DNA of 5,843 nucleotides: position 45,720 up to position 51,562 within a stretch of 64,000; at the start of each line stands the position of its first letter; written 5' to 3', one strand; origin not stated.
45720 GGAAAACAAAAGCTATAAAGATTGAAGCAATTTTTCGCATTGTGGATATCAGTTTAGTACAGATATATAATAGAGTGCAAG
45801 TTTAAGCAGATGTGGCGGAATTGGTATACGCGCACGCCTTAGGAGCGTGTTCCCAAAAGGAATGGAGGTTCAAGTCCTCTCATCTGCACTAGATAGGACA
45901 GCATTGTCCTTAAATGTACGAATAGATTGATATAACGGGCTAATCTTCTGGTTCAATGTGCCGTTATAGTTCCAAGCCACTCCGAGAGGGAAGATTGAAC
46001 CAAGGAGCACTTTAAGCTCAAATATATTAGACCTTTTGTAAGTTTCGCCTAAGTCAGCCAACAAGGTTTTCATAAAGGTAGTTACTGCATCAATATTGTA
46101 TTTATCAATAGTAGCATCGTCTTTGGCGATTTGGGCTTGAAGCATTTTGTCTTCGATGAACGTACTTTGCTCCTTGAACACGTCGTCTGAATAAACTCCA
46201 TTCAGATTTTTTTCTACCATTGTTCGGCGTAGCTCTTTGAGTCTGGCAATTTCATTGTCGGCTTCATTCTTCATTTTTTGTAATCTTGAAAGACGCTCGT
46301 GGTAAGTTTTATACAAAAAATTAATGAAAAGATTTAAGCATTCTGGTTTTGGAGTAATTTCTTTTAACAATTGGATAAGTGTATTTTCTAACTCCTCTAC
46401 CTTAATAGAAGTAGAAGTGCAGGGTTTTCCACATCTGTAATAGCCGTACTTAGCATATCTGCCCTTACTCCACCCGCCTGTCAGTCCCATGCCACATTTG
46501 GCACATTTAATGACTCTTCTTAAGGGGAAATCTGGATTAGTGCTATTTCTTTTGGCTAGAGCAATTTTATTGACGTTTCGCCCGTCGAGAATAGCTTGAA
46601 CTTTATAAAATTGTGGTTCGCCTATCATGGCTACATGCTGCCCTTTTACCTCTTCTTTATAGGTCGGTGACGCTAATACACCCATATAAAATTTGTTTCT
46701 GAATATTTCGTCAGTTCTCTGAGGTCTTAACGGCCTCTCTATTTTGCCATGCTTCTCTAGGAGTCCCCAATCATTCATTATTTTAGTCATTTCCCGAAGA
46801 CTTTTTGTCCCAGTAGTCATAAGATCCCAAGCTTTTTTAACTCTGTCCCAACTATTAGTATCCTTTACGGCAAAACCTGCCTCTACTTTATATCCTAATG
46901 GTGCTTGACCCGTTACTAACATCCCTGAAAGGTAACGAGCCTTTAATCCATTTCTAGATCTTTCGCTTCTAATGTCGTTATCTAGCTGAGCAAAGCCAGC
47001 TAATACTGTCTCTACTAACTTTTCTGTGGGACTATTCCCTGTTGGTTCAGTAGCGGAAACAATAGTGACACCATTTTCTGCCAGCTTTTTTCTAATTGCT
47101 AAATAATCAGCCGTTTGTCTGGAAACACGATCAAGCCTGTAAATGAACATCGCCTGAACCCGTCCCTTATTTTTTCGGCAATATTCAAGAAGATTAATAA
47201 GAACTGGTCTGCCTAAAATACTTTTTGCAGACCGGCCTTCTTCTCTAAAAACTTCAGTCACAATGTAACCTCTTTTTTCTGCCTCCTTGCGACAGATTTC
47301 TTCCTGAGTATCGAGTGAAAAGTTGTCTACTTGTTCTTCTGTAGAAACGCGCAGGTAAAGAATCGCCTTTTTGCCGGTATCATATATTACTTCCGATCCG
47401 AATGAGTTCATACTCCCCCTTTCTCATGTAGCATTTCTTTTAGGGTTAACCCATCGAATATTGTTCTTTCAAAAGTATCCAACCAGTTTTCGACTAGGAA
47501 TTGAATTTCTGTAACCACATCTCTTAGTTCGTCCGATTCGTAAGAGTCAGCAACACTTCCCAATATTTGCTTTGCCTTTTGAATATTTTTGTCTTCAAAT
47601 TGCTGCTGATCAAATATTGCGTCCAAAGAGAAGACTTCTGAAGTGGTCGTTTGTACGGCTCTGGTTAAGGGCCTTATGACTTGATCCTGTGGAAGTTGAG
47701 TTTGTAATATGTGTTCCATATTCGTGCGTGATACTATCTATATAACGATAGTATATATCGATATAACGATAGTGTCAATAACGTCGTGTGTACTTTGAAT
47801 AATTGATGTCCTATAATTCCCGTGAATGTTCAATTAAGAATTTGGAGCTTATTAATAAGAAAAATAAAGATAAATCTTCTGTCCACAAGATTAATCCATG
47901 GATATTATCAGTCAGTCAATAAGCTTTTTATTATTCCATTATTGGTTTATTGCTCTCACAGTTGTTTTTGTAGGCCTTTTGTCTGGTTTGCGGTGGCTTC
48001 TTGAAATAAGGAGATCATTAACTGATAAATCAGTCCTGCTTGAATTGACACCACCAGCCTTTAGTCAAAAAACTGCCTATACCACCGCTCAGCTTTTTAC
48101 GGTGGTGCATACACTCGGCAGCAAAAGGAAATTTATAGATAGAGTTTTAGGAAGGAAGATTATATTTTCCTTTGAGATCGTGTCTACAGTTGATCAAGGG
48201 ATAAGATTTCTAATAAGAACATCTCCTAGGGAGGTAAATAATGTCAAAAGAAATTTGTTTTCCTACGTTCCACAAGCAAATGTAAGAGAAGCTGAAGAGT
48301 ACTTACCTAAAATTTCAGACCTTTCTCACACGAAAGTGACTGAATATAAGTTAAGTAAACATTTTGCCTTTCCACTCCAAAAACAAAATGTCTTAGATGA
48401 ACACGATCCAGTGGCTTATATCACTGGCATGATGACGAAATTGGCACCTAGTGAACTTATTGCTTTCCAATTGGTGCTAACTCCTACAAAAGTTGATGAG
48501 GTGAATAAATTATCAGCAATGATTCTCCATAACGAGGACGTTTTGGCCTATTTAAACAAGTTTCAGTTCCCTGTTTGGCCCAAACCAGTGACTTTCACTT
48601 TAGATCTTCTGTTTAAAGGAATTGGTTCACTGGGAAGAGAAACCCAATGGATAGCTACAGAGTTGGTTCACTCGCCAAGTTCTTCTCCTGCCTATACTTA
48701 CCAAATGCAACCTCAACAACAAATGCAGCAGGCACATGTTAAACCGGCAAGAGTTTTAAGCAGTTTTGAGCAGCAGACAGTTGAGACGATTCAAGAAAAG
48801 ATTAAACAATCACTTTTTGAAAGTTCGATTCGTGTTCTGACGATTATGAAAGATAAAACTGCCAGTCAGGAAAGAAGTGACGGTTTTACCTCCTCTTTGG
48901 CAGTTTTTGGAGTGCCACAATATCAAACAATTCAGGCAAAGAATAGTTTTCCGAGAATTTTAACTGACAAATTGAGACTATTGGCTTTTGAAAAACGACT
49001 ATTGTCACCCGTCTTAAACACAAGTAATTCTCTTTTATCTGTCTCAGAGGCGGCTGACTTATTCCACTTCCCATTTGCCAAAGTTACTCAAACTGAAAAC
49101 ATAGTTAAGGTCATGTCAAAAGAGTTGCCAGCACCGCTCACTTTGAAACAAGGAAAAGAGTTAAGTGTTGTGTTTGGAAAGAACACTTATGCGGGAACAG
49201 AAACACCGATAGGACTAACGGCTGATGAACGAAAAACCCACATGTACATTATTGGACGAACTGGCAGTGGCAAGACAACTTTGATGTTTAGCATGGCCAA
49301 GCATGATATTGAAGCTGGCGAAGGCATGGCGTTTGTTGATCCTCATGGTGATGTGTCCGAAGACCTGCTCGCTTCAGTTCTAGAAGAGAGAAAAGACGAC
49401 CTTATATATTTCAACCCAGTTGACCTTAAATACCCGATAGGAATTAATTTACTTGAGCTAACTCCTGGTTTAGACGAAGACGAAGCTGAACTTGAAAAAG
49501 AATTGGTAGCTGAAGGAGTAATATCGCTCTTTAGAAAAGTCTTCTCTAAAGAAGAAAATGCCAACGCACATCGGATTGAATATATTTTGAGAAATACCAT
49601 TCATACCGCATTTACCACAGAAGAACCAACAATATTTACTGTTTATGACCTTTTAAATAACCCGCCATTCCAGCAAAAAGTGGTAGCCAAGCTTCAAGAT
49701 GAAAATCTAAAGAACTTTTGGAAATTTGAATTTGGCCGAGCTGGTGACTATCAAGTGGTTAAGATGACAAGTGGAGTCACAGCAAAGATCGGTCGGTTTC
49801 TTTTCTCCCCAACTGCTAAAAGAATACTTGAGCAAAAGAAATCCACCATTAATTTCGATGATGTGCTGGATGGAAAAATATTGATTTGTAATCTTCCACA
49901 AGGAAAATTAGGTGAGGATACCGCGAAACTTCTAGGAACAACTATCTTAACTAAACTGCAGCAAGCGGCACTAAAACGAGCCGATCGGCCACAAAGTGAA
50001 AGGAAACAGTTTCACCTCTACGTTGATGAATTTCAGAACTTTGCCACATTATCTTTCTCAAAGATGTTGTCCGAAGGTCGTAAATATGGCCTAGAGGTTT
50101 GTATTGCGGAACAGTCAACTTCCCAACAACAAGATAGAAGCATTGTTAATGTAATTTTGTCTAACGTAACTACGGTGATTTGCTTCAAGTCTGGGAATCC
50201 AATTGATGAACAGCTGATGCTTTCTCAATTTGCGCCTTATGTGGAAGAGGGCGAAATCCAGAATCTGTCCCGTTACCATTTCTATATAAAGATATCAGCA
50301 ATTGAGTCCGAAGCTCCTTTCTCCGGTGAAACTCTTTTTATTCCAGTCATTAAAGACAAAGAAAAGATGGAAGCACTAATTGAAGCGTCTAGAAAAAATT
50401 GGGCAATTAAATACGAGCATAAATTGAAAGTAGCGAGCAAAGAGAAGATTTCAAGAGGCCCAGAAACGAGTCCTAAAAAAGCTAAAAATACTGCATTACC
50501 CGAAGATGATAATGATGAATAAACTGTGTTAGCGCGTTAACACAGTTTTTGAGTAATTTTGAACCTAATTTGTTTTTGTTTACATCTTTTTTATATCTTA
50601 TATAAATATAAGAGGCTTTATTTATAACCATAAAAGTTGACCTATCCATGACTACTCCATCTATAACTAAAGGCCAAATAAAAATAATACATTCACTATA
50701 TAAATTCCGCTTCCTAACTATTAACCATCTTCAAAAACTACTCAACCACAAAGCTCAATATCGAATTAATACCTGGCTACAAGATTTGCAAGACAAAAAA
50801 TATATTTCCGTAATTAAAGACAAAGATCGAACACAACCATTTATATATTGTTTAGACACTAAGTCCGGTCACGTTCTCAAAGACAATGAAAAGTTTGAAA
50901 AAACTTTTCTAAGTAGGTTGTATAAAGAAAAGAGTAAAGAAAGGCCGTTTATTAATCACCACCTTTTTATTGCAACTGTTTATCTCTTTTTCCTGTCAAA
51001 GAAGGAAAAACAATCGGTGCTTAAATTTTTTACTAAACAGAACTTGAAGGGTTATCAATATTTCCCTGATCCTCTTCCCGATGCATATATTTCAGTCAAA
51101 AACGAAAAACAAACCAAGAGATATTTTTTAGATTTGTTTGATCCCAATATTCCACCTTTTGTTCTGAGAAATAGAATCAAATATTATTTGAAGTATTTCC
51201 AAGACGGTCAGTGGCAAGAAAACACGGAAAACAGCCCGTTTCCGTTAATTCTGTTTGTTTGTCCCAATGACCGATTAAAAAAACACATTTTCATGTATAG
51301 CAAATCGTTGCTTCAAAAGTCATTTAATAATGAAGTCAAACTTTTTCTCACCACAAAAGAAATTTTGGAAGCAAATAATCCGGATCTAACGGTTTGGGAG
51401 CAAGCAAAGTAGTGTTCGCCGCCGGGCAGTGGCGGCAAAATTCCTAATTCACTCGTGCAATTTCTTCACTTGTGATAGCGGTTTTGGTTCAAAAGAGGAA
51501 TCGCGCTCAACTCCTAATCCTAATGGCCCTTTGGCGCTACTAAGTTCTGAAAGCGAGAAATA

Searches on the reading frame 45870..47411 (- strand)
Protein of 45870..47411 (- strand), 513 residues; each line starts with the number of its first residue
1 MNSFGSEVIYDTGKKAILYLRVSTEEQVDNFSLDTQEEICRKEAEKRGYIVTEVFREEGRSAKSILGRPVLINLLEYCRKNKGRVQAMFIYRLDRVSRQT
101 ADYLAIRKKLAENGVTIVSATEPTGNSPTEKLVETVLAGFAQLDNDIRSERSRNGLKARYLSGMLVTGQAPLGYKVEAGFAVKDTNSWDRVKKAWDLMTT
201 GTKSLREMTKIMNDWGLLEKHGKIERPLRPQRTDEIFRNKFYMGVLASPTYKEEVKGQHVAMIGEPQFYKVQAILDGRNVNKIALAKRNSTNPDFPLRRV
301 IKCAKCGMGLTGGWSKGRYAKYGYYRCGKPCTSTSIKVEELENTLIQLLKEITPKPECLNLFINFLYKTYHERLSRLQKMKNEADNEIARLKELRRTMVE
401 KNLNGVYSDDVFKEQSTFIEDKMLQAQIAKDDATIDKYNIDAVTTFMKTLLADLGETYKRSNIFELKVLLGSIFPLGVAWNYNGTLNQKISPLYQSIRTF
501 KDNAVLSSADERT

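Call 52: search_protein_families(library=pfam, proteins=[window:45870-47411:-], max_evalue=0.001)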
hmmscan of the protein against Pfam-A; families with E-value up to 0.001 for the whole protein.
window:45870-47411:- (513 aa): 3 families
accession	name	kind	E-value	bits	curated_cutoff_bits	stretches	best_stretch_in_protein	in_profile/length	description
PF00239.26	Resolvase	-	4e-31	108.5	23.3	1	16-163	1-143/145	Resolvase, N terminal domain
PF13408.12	Zn_ribbon_recom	-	5.1e-08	33.6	25.3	1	296-349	1-57/58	Recombinase zinc beta ribbon domain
PF07508.19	Recombinase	-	8.6e-06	26.4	21.1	1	192-278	8-102/102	Recombinase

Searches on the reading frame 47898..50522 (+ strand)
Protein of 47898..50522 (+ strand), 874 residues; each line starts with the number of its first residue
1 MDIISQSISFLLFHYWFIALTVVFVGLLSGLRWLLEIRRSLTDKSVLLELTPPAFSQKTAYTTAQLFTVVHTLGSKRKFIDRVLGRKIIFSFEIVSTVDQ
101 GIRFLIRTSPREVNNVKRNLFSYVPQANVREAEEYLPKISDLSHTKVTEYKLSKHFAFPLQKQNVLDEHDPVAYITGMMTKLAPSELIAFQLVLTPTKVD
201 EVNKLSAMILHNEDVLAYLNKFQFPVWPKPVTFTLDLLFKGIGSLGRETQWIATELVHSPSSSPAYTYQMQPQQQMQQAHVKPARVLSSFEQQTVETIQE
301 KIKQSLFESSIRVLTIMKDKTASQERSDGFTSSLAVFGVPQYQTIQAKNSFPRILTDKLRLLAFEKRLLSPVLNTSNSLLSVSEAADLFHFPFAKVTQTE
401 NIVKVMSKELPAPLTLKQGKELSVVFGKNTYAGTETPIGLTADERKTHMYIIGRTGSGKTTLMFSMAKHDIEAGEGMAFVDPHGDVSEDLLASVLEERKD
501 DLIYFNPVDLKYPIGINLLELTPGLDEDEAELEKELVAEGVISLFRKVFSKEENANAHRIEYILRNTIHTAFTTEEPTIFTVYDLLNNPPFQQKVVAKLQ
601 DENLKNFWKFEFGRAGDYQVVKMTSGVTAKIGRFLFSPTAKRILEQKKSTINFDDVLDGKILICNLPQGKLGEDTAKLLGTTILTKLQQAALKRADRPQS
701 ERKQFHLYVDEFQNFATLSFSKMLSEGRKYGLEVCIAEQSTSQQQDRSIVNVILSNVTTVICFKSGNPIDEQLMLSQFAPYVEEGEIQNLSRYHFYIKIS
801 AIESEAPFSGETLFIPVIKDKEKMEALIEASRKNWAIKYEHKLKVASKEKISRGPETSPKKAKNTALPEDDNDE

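Call 52: search_protein_families(library=pfam, proteins=[window:47898-50522:+], max_evalue=0.001)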
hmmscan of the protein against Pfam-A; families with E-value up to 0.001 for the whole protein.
window:47898-50522:+ (874 aa): 4 families
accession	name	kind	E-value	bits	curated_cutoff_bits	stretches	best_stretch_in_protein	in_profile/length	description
PF10412.15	TrwB_AAD_bind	-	7.7e-08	32.1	20.5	0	440-510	9-73/387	Type IV secretion-system coupling protein DNA-binding domain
PF12696.13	TraG-D_C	-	4.3e-07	30.3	22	1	705-767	2-67/126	TraM recognition site of TraD and TraG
PF01935.23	DUF87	-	1.3e-05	25.9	23.2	1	430-521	7-103/220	Helicase HerA, central domain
PF13401.12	AAA_22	-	0.00037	21.3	27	0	445-499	4-59/130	AAA domain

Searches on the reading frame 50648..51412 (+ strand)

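Call 52: search_protein_families(library=pfam, proteins=[window:50648-51412:+], max_evalue=0.001)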
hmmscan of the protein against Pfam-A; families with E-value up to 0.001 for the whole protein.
window:50648-51412:+ (254 aa): 1 family
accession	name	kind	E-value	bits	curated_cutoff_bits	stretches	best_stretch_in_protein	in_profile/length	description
PF13814.12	Replic_Relax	-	7.4e-09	36.4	25.3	1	15-195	2-187/191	Replication-relaxation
